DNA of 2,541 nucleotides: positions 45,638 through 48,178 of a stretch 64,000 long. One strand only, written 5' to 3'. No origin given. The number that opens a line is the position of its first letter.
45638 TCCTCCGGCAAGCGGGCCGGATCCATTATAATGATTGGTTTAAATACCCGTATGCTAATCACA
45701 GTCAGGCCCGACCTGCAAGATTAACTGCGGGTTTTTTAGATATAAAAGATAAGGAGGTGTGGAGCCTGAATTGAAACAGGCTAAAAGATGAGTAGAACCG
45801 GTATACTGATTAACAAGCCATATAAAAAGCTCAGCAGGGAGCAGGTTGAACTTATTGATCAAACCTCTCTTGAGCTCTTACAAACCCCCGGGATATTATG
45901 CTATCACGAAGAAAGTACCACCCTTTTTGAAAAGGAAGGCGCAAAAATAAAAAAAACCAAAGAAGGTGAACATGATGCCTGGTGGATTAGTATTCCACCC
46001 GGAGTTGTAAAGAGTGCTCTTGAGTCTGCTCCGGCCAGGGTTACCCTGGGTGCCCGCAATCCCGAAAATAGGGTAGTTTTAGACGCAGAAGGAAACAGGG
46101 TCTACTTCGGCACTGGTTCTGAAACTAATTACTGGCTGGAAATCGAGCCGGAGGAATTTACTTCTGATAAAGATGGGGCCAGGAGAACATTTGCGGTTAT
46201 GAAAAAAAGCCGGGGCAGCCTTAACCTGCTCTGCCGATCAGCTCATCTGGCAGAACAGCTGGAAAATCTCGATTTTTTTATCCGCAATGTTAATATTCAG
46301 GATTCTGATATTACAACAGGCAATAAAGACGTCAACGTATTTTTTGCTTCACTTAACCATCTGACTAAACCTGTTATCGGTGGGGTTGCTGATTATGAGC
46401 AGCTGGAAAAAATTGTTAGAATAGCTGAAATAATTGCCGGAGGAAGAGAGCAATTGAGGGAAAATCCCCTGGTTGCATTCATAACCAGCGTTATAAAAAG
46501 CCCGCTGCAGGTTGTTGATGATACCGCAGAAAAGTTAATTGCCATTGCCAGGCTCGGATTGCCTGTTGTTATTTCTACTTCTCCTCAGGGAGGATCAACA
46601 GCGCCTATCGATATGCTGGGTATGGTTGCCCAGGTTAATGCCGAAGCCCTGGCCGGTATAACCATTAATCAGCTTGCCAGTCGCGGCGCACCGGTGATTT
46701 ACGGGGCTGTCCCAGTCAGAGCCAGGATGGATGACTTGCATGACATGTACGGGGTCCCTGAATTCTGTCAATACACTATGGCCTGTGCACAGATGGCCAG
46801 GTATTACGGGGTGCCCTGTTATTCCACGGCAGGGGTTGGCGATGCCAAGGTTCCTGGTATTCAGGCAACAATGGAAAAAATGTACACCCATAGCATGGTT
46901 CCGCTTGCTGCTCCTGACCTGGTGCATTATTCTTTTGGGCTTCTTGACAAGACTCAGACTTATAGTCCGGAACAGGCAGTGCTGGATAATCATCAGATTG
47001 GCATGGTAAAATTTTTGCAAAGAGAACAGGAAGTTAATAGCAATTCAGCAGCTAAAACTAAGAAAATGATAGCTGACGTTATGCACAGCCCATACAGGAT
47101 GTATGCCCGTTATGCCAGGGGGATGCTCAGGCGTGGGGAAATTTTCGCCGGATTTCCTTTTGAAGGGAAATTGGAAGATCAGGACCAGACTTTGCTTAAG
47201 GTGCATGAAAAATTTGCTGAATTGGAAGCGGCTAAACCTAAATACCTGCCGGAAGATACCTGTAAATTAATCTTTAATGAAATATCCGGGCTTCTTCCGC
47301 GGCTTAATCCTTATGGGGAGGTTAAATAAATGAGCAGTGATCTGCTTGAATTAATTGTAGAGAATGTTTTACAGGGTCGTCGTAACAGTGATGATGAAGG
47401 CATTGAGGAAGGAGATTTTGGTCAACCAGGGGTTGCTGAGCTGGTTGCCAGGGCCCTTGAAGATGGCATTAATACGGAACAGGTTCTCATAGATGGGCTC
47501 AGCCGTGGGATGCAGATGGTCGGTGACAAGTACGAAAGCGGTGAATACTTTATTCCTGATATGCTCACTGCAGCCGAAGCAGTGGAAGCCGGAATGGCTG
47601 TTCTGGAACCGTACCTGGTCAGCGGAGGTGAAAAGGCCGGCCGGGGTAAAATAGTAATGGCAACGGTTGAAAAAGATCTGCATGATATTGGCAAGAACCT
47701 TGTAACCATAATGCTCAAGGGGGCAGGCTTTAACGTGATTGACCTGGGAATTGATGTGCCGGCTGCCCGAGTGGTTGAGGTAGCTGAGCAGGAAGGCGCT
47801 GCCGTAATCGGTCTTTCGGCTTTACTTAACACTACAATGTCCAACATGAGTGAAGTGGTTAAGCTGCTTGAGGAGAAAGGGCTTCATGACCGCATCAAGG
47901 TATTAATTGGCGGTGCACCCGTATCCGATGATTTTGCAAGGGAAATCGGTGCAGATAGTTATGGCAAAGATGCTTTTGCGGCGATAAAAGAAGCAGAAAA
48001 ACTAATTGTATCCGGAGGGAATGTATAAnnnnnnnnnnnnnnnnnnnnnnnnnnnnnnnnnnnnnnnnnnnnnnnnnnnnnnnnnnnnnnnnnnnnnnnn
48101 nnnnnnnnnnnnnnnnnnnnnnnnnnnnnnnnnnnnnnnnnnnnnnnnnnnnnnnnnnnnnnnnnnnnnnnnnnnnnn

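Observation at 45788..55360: Quaternary-amine (betaine-type) corrinoid methyl-transfer locus with two non-pyrrolysine MttB-family paralogs, a corrinoid protein and a dedicated OpuC-like importer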

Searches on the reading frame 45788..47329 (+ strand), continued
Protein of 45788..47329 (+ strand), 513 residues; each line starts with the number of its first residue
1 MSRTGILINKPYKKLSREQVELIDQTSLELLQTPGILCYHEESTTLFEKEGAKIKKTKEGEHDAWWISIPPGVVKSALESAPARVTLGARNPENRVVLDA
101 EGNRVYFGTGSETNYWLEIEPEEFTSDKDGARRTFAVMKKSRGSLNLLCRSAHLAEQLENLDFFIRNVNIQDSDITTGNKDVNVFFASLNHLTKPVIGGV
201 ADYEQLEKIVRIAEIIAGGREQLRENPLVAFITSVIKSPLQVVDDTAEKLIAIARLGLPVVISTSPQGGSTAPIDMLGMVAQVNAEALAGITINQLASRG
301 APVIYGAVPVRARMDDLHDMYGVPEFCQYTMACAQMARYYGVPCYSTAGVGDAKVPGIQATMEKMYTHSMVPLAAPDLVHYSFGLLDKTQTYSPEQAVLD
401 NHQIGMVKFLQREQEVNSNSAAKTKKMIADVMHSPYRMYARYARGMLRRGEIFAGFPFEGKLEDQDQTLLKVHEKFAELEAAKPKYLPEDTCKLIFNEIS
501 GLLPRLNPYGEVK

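Call 38: search_solved_structures(query=window:45788-47329:+, max_evalue=1e-20, show_alignments=3)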
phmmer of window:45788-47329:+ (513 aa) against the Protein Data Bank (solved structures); distinct sequences matched with E-value up to 1e-20: 5.
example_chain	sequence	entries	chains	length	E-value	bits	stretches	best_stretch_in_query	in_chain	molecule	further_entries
2qne_A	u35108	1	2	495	3.9e-41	144.6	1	11-409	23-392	Putative methyltransferase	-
9yce_A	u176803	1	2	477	4.2e-41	144.4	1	12-409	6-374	Glycine betaine methyltransferase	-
7xcl_A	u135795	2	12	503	4.4e-33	118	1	17-413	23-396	Trimethylamine methyltransferase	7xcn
7xcm_A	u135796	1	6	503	6.4e-33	117.5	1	17-413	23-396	Trimethylamine methyltransferase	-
4yyc_A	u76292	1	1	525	2.5e-27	99.1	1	11-417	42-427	Putative trimethylamine methyltransferase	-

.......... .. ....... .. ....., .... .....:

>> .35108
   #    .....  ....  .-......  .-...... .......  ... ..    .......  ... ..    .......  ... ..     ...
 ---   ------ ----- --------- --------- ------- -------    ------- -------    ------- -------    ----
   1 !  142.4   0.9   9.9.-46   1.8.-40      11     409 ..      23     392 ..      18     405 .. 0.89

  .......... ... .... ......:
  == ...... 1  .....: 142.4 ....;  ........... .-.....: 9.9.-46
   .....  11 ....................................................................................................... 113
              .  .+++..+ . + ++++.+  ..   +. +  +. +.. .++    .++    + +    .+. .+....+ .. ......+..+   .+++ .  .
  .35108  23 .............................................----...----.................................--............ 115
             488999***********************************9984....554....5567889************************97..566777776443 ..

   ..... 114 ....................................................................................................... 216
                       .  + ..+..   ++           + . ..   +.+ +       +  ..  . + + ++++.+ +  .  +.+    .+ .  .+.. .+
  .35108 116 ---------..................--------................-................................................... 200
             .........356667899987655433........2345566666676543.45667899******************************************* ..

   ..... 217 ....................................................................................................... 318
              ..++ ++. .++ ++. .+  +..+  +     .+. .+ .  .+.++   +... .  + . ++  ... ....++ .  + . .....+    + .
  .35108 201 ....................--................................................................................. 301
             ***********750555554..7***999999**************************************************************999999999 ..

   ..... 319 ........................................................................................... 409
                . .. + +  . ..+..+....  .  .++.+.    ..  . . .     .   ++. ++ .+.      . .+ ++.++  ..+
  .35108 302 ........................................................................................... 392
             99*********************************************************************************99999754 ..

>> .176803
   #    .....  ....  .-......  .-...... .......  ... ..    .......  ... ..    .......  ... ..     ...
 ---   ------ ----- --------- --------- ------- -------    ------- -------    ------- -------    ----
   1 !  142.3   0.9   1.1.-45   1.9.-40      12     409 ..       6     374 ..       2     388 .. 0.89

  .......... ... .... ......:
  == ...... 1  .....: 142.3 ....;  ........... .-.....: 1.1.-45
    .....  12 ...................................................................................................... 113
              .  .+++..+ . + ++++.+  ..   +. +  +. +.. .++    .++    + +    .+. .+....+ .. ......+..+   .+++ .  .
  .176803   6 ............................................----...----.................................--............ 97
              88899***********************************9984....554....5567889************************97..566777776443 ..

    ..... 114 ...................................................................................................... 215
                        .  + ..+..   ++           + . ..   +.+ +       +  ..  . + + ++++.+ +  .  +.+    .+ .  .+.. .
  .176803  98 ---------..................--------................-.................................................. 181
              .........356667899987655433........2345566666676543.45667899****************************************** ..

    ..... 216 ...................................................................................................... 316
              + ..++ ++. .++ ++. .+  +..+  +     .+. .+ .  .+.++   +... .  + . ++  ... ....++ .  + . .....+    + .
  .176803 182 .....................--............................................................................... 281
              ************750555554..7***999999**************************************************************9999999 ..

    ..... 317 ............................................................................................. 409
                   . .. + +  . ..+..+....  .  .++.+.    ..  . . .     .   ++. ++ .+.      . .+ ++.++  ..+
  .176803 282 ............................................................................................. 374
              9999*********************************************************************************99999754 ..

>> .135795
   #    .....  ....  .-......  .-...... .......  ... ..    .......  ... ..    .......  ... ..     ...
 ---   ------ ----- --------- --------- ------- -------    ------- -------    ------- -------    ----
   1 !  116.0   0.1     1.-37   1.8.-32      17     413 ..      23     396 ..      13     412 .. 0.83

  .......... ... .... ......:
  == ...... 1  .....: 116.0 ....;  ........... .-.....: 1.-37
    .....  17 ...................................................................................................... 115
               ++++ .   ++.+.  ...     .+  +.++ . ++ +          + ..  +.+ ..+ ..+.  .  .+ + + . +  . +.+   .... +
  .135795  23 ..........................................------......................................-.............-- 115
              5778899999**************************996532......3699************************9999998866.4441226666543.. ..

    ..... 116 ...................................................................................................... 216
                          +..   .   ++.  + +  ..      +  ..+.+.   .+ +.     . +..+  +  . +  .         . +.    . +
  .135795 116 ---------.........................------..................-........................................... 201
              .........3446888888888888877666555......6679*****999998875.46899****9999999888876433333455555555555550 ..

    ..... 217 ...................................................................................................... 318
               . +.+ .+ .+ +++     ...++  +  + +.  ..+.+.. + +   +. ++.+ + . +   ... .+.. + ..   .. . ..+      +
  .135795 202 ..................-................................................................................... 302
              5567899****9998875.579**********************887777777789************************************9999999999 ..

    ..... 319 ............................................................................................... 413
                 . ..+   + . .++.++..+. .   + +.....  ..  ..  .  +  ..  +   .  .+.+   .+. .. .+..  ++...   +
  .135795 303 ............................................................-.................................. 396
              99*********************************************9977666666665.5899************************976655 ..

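Call 69: find_encoding_contigs(protein=P0191, flank=7000, max_places=2)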
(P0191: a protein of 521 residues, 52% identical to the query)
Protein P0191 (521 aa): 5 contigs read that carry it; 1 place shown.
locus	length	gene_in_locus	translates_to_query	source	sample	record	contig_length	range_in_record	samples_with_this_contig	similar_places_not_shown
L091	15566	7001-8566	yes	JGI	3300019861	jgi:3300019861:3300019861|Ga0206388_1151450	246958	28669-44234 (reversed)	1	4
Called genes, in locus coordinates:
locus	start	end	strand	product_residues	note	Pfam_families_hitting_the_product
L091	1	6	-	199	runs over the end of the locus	PF00440:TetR_N, PF08359:TetR_C_4, PF17932:TetR_C_24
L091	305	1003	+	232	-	PF12796:Ank_2, PF13637:Ank_4 (weak), PF13857:Ank_5, PF00023:Ank, PF13637:Ank_4, PF13857:Ank_5, PF00023:Ank, PF13606:Ank_3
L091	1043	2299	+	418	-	PF01590:GAF, PF13185:GAF_2, PF13492:GAF_3, PF13185:GAF_2, PF01590:GAF, PF13492:GAF_3 (weak)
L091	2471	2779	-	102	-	-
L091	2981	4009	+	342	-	PF00005:ABC_tran, PF13304:AAA_21 (faint)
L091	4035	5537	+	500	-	PF04069:OpuAC, PF00528:BPD_transp_1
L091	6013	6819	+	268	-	PF00809:Pterin_bind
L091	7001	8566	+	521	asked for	PF06253:MTTB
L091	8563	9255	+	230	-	PF02607:B12-binding_2, PF02310:B12-binding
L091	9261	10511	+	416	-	PF13649:Methyltransf_25 (faint)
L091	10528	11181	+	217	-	PF02607:B12-binding_2, PF02310:B12-binding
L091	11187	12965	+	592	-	PF00111:Fer2 (weak), PF17650:RACo_linker, PF17651:Raco_middle, PF14574:RACo_C_ter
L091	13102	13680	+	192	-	-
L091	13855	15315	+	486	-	PF06253:MTTB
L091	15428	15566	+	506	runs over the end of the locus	PF13522:GATase_6, PF13537:GATase_7, PF00733:Asn_synthase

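Call 70: find_encoding_contigs(protein=P0174, flank=7000, max_places=2)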
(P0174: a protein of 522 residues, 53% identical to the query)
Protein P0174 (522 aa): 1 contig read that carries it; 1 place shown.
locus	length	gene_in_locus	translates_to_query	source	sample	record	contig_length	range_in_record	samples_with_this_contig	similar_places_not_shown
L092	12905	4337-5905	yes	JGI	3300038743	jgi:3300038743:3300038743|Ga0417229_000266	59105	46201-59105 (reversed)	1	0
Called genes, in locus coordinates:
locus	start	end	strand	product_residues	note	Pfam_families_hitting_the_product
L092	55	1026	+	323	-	PF04069:OpuAC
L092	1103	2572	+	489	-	PF13522:GATase_6, PF13537:GATase_7, PF12481:DUF3700 (weak), PF00733:Asn_synthase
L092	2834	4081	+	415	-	PF05221:AdoHcyase, PF00670:AdoHcyase_NAD, PF02826:2-Hacid_dh_C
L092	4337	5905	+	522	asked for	PF06253:MTTB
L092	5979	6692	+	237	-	PF02607:B12-binding_2, PF02310:B12-binding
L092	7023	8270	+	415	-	PF13649:Methyltransf_25 (faint)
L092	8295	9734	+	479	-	PF06253:MTTB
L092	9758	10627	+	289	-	PF00809:Pterin_bind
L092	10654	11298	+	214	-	PF02607:B12-binding_2, PF02310:B12-binding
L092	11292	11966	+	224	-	PF02965:Met_synt_B12 (faint)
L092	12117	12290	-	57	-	-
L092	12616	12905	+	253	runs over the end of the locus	PF22614:Slo-like_RCK, PF02254:TrkA_N, PF03493:BK_channel_a (faint), PF06241:Castor_Poll_mid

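Call 93: predict_structure(alignment_id=A3)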
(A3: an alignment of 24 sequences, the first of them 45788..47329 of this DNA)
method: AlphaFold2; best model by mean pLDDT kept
length: 513 residues; sequences in the alignment: 24
mean_pLDDT: 81.5   pTM: 0.83
mean pLDDT of the five models: 81.5, 80.2, 70.7, 70.0, 62.1
residues with pLDDT >= 90: 250; 70-90: 141; 50-70: 84; < 50: 38
segments of 3 or more residues with pLDDT < 50: 1-9, 266-271, 310-323
pLDDT, mean of each block of 10 residues (from residue 1): 37 69 92 94 97 94 95 97 95 91 78 84 90 89 94 94 86 93 96 93 94 97 95 83 92 96 61 64 90 97 78 39 58 84 70 74 73 64 77 91 81 66 69 56 51 59 72 93 95 97 93 51
secondary structure, 60 per line:
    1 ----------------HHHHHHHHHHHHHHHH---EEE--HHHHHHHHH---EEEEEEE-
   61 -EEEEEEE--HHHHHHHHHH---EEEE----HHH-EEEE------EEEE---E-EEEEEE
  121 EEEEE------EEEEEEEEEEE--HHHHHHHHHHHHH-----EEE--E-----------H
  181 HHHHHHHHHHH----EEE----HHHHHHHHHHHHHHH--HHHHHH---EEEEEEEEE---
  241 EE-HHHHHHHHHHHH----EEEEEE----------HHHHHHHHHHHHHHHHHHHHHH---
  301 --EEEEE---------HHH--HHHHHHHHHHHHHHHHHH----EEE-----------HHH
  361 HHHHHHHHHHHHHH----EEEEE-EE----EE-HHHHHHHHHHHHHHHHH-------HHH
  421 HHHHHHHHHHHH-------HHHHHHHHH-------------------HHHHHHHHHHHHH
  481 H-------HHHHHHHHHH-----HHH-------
elements in order: H17-32 E36-38 H41-49 E53-59 E62-68 H71-80 E84-87 E96-99 E106-109 E115-125 E132-142 H145-157 E163-165 H180-191 E196-198 H203-217 H220-225 E229-237 H244-255 E260-265 H276-297 E303-307 H322-339 E344-346 H358-374 E379-383 H394-410 H418-432 H440-448 H468-481 H489-498

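Call 95: fold_search(model_id=the predicted structure, library=pdb)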
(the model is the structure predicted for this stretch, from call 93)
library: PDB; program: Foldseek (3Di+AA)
matches with E <= 10: 888; with E <= 0.001: 16
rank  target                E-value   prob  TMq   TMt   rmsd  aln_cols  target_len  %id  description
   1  2qne_A                8.3e-28  1.00  0.77  0.83   4.9       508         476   26  Crystal structure of putative methyltransferase (ZP_00558420.1) from Desulfitobacterium hafniense Y51 at 2.30 A resolu (released 2007-08-14)
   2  7xcn_A                1.3e-27  1.00  0.77  0.81   5.9       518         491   22  Crystal structure of the MttB-MttC complex at 2.7 A resolution (released 2023-01-18)
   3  2qne_B                1.9e-27  1.00  0.77  0.83   4.8       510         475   26  Crystal structure of putative methyltransferase (ZP_00558420.1) from Desulfitobacterium hafniense Y51 at 2.30 A resolu (released 2007-08-14)
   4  9yce_B                2.3e-27  1.00  0.77  0.83   5.1       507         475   26  Active site of MtgB, a glycine betaine methyltransferase from the MttB superfamily (released 2026-03-11)
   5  7xcl_C                2.5e-27  1.00  0.76  0.79   6.5       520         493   22  Crystal structure of trimethylamine methyltransferase MttB from Methanosarcina barkeri at 2.5 A resolution (released 2023-01-18)
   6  7xcm_C                2.9e-27  1.00  0.76  0.79   6.7       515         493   23  Crystal structure of sulfite MttB structure at 3.2 A resolution (released 2023-01-18)
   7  7xcl_A                3.9e-27  1.00  0.76  0.79   6.4       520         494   23  Crystal structure of trimethylamine methyltransferase MttB from Methanosarcina barkeri at 2.5 A resolution (released 2023-01-18)
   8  9yce_A                5.6e-27  1.00  0.77  0.83   5.0       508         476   26  Active site of MtgB, a glycine betaine methyltransferase from the MttB superfamily (released 2026-03-11)
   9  7xcm_A                4.7e-26  1.00  0.77  0.80   6.4       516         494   23  Crystal structure of sulfite MttB structure at 3.2 A resolution (released 2023-01-18)
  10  4yyc                  1.3e-21  1.00  0.75  0.80   5.0       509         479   21  Crystal structure of trimethylamine methyltransferase from Sinorhizobium meliloti in complex with unknown ligand (released 2015-04-08)
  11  1l2q                  4.0e-07  1.00  0.47  0.52  11.2       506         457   12  Crystal Structure of the Methanosarcina barkeri Monomethylamine Methyltransferase (MtmB) (released 2002-06-05)
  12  1tv2                  4.2e-07  1.00  0.49  0.54   9.8       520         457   11  Crystal structure of the hydroxylamine MtmB complex (released 2004-10-19)
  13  1nth                  5.7e-07  1.00  0.46  0.51  10.4       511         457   11  Crystal structure of the methanosarcina barkeri monomethylamine methyltransferase (MTMB) (released 2003-02-04)
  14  6q62_D                1.7e-04  1.00  0.37  0.66   7.8       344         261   12  Xanthomonas albilineans Dihydropteroate synthase in complex with (indole-2-carboxylic acid) and (6-chloroguanine) (released 2020-01-15)
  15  4grs_C                2.3e-04  1.00  0.38  0.55   9.4       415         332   10  Crystal structure of a chimeric DAH7PS (released 2013-02-06)
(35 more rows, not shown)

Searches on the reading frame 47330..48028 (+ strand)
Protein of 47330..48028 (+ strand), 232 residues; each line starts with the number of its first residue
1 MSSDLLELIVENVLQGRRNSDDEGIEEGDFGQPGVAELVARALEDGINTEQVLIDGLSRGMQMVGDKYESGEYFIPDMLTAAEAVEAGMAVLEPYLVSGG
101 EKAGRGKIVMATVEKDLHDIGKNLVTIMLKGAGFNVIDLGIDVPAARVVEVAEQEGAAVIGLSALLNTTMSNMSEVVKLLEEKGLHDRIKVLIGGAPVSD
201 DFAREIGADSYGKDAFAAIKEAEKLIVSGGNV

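Call 3: search_protein_families(library=pfam, proteins=[window:47330-48028:+])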
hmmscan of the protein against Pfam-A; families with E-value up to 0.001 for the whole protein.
window:47330-48028:+ (232 aa): 2 families
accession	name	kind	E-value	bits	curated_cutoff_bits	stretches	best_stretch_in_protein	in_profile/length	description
PF02310.24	B12-binding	-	1.1e-28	99.9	32.1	1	106-219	1-120/121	B12 binding domain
PF02607.22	B12-binding_2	-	4.1e-16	59.4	23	1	33-93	15-74/74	B12 binding domain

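Call 7: search_protein_families(library=ncbifam, proteins=[window:47330-48028:+], max_evalue=0.001)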
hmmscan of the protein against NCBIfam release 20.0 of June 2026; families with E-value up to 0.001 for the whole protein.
window:47330-48028:+ (232 aa): 16 families
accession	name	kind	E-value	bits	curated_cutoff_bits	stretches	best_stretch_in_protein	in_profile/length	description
NF047996.1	corrin_MtgC_2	exception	4.2e-59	199.6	370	1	23-226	10-210/212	glycine betaine-specific corrinoid protein MtgC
TIGR02370.1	pyl_corrinoid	subfamily_domain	1.5e-57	194.2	215.3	1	32-216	11-195/197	methyltransferase cognate corrinoid protein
NF047995.1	corrinoid_MtgC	exception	5.4e-52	176.4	310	1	35-226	20-213/215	glycine betaine-specific corrinoid protein MtgC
NF041607.1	dimeth_corrin_MtbC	equivalog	1.2e-50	171.8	350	1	35-225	13-202/203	dimethylamine corrinoid protein MtbC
TIGR02082.1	metH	equivalog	7.7e-40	136.4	1010.85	1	47-226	674-858/1182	methionine synthase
NF040669.1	MtaC2_Meth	equivalog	2.1e-39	135.5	450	1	36-225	59-245/267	methanol--corrinoid protein MtaC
NF007024.0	PRK09490.1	equivalog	2.3e-35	121.7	1497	1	51-201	693-845/1234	methionine synthase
NF040655.1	MtaC_Meth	equivalog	4.5e-35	120.9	420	1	35-227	51-239/253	methanol--corrinoid protein MtaC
NF002612.0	PRK02261.1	equivalog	3.7e-11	42.7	110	1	107-197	5-94/148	methylaspartate mutase subunit S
TIGR00640.1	acid_CoA_mut_C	subfamily_domain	7.8e-11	42.1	57.45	1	105-203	2-99/132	methylmalonyl-CoA mutase C-terminal domain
NF040743.1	ornith_mutase_E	equivalog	5.2e-10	37.9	800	1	107-214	597-712/730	D-ornithine 4,5-aminomutase subunit OraE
NF052513.1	TransRegCarH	equivalog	4.5e-09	36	400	1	48-209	111-262/274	HTH-type transcriptional repressor CarH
NF052385.1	Lys_5_6_beta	equivalog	1.1e-08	35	280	1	133-217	138-226/241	lysine 5,6-aminomutase subunit beta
TIGR01501.1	MthylAspMutase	equivalog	1.1e-07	31.7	135.8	1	108-196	4-91/134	methylaspartate mutase subunit S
NF006944.0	PRK09426.1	equivalog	2.2e-07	29.2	876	1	56-203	539-686/721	methylmalonyl-CoA mutase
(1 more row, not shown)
